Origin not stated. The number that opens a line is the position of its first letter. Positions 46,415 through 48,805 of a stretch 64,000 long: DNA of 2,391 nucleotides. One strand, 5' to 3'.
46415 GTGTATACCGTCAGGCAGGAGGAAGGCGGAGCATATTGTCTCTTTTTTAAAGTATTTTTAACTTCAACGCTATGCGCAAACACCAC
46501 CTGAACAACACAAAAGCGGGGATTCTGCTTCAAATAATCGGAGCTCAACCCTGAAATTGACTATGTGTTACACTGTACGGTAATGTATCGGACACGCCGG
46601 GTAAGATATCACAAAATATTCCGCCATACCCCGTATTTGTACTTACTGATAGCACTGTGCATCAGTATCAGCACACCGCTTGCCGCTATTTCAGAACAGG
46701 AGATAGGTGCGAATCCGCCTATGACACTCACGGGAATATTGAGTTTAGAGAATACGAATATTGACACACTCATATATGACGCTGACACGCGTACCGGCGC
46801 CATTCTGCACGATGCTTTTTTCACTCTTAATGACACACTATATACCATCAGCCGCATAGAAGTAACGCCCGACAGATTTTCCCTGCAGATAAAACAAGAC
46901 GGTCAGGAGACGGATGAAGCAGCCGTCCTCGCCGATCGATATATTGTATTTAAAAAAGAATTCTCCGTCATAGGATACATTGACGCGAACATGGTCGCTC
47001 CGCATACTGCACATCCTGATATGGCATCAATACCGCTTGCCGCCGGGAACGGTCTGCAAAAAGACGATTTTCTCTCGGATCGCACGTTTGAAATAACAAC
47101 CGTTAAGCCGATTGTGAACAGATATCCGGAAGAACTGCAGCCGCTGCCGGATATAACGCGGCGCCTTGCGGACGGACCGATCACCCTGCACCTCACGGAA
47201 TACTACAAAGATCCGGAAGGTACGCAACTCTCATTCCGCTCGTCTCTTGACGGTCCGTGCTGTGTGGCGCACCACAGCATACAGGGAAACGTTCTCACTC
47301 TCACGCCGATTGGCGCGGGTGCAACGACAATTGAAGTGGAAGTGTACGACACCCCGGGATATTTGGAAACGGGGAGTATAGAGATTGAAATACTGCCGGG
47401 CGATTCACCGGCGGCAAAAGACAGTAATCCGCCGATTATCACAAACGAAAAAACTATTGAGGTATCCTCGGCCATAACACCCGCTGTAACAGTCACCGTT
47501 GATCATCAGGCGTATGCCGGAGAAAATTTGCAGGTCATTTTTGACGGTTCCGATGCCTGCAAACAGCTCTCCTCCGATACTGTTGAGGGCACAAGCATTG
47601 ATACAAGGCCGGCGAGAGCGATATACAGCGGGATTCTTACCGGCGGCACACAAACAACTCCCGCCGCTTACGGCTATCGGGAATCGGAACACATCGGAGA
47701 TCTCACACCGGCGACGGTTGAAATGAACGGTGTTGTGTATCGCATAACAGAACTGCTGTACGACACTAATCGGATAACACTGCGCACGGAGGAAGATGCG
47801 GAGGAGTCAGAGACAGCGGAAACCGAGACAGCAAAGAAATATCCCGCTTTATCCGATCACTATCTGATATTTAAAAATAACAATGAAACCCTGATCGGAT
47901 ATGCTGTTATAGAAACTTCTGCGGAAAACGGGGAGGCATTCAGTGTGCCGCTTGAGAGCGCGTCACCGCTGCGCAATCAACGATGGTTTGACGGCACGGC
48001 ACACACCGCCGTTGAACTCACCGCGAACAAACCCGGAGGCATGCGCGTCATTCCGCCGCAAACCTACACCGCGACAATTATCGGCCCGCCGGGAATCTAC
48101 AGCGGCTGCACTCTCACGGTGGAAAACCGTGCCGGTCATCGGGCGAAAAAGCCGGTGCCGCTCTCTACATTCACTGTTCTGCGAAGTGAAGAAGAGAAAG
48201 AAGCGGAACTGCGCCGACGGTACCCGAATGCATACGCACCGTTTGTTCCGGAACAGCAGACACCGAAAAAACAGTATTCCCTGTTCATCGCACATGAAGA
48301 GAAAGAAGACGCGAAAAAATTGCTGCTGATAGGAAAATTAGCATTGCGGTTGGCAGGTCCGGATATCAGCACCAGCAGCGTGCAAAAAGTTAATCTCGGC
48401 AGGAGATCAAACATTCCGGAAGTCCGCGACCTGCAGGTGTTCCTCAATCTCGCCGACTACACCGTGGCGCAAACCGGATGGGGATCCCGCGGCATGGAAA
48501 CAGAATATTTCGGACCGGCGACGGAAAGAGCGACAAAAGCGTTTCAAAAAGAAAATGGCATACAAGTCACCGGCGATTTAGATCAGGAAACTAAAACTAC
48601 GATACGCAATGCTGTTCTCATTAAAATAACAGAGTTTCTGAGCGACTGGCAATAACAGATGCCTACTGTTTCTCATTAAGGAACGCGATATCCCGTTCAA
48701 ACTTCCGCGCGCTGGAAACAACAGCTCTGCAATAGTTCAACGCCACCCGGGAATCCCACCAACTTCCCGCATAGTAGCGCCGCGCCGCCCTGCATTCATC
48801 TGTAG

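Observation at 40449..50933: Ten-kb surface-protein locus bracketed by paralogous FN3-like genes; four consecutive proteins end in peptidoglycan-binding domains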

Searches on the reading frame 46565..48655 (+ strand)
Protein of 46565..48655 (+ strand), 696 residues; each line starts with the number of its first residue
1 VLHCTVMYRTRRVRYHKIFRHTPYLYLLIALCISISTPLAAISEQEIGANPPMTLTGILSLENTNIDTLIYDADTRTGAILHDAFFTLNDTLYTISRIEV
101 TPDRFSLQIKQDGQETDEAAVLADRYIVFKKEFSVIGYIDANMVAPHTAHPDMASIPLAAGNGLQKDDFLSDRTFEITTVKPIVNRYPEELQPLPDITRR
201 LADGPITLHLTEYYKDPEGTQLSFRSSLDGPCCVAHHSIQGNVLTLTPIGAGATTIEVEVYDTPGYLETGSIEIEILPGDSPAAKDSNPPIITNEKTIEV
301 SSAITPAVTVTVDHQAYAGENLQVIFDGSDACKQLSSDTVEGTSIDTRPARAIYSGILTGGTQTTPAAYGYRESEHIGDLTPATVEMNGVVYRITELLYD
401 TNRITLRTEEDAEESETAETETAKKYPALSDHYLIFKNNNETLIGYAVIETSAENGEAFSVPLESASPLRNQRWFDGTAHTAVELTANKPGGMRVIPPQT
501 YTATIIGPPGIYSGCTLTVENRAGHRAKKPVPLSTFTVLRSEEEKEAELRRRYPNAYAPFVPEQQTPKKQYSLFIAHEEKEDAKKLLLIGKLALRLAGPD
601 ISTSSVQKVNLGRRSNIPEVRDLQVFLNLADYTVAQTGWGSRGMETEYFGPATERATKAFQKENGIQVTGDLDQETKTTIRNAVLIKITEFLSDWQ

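Call 4: search_protein_families(library=pfam, proteins=[window:46565-48655:+], max_evalue=0.01)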
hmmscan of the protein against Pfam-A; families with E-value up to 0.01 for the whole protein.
window:46565-48655:+ (696 aa): 1 family
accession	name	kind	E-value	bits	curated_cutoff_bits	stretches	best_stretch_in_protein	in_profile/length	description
PF01471.23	PG_binding_1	-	3.6e-11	43.5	23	1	618-678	3-55/57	Putative peptidoglycan binding domain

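Call 47: search_protein_families(library=ncbifam, proteins=[window:46565-48655:+], max_evalue=0.01)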
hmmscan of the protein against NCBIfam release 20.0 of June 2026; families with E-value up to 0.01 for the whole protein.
window:46565-48655:+ (696 aa): 1 family
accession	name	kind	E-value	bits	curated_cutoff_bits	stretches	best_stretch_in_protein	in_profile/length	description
TIGR02869.1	spore_SleB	equivalog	0.0034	17.3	236.5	1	647-680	35-68/201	spore cortex-lytic enzyme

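Call 48: search_solved_structures(query=window:46565-48655:+, max_evalue=1)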
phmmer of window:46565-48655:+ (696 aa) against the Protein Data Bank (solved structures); distinct sequences matched with E-value up to 1: 0.

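Call 75: search_protein_families(library=pfam, proteins=[window:46583-48400:+], max_evalue=1)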
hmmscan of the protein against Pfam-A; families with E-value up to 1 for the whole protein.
window:46583-48400:+ (606 aa): 0 families
